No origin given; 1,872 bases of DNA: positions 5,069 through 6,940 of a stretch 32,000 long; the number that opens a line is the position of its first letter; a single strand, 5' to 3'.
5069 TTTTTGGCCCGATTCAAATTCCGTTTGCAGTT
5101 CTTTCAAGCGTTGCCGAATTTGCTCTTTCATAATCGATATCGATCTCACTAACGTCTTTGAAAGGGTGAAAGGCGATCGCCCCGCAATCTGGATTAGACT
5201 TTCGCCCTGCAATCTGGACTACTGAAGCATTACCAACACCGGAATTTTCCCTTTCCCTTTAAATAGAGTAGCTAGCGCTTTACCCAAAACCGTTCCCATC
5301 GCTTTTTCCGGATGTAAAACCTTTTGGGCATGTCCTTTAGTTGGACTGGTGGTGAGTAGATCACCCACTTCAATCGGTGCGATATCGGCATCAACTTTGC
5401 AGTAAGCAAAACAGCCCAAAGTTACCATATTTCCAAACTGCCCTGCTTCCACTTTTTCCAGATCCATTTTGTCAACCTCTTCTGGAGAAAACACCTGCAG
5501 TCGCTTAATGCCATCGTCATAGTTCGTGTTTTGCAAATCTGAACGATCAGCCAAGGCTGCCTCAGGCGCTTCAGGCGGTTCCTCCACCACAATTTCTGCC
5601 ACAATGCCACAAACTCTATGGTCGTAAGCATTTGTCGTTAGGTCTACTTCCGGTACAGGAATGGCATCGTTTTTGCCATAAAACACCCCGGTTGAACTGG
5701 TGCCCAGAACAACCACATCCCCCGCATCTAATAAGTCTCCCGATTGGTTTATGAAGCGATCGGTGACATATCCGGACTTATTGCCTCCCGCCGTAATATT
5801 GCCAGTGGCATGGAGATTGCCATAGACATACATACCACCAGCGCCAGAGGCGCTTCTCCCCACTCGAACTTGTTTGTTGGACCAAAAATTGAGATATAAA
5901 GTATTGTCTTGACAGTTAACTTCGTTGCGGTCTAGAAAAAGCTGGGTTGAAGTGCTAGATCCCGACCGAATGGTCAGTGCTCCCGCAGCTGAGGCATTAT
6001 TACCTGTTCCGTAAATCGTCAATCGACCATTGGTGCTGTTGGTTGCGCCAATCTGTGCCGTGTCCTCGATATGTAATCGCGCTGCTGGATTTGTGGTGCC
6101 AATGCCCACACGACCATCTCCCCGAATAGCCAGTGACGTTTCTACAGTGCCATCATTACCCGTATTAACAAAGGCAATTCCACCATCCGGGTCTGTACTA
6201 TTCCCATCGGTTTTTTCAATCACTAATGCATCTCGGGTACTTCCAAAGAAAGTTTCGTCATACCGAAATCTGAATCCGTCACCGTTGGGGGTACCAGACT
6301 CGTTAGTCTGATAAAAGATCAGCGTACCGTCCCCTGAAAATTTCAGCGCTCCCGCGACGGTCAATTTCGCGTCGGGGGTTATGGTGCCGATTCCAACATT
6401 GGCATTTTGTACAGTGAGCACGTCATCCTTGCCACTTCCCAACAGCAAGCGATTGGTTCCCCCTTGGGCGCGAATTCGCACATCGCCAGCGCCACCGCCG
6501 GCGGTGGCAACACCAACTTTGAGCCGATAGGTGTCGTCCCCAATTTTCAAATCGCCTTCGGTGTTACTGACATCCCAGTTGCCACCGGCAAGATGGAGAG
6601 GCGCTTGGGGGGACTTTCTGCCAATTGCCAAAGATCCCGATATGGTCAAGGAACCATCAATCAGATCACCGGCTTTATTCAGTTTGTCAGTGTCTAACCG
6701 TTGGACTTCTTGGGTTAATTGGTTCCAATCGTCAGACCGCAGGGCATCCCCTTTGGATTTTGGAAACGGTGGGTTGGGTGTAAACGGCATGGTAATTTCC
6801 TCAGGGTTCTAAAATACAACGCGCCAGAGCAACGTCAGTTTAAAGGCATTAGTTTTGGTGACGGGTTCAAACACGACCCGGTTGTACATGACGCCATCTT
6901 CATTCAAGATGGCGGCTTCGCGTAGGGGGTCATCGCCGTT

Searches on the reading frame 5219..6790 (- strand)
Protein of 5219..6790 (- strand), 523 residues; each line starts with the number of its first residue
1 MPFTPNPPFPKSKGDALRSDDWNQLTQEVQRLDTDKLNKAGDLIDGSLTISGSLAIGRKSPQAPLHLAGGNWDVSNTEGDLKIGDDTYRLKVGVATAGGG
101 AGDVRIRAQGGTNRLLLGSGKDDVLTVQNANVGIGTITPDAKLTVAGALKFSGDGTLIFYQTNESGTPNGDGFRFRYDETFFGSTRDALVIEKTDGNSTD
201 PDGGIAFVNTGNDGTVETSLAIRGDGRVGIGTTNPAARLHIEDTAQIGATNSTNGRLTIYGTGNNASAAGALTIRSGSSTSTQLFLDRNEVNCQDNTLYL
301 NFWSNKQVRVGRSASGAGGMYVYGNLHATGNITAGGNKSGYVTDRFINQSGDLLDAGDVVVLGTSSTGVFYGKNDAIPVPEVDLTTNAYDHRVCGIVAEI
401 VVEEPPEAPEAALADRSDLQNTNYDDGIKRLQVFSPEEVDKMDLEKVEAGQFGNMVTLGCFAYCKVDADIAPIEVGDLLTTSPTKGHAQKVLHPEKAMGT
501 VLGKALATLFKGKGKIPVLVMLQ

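Call 7: search_protein_families(library=pfam, proteins=[window:5219-6790:-], max_evalue=0.01)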
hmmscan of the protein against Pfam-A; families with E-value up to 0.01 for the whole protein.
window:5219-6790:- (523 aa): 0 families

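Call 34: search_protein_families(library=phrogs, proteins=[window:5219-6790:-], max_evalue=0.01)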
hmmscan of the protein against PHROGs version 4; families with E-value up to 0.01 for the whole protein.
window:5219-6790:- (523 aa): 3 families
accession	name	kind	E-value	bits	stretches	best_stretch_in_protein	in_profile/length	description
phrog_9942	-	tail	2.1e-08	33.6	2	180-277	683-775/1178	tail fiber protein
phrog_18345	-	tail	1.9e-05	24.2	1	125-320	436-588/956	tail fiber protein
phrog_28668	-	unknown function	3.6e-05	24.8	0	218-285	22-89/153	-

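Call 61: search_protein_families(library=pfam, proteins=[window:5219-6790:-], max_evalue=10)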
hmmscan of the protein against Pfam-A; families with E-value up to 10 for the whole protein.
window:5219-6790:- (523 aa): 1 family
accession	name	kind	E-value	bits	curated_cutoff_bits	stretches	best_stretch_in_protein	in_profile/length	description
PF12677.13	DUF3797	-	0.21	11.9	25.1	1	70-89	20-39/48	Domain of unknown function (DUF3797)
